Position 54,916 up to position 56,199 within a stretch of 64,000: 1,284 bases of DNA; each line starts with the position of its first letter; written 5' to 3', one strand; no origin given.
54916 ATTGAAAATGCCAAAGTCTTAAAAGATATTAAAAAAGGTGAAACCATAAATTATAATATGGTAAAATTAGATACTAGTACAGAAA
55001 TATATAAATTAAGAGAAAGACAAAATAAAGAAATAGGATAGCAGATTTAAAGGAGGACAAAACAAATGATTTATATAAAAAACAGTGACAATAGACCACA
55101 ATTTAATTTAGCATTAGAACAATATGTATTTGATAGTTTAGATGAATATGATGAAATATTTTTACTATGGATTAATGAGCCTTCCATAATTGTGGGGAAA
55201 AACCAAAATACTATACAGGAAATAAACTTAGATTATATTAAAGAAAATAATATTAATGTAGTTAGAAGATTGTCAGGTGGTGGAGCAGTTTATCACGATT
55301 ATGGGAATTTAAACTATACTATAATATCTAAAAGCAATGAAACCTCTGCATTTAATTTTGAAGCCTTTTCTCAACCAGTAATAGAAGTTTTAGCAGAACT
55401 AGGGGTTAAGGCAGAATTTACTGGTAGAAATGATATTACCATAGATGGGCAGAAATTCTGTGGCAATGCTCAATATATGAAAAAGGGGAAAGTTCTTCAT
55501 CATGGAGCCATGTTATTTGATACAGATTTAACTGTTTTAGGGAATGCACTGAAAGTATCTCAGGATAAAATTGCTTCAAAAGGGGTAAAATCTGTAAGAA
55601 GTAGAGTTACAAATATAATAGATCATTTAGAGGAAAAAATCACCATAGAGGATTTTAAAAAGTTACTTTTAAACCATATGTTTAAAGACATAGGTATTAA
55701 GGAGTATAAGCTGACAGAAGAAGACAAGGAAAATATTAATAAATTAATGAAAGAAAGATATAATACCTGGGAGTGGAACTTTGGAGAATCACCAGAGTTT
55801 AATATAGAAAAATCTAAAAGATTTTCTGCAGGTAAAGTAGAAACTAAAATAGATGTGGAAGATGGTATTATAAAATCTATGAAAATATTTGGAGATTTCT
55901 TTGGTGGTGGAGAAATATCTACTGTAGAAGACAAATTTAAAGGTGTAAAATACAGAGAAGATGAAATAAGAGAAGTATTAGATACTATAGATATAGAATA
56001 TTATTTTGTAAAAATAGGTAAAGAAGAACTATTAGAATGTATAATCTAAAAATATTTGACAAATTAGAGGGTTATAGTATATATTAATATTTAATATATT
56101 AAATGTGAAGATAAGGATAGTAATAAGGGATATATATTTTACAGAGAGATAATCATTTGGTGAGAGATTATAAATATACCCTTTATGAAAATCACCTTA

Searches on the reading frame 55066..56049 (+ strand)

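Call 67: search_protein_families(library=pfam, proteins=[window:55066-56049:+], max_evalue=0.00001)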
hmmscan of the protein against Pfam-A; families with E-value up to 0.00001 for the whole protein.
window:55066-56049:+ (327 aa): 3 families
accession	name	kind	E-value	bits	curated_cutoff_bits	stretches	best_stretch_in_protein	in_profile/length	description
PF21948.1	LplA-B_cat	-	8.6e-74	248.3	27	1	11-205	2-199/200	Lipoyl protein ligase A/B catalytic domain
PF10437.14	Lip_prot_lig_C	-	4.6e-29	100.6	24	1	242-326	1-85/85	Bacterial lipoate protein ligase C-terminus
PF03099.24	BPL_LplA_LipB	-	6.8e-10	39.4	21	1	45-154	6-133/133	Biotin/lipoate A/B protein ligase family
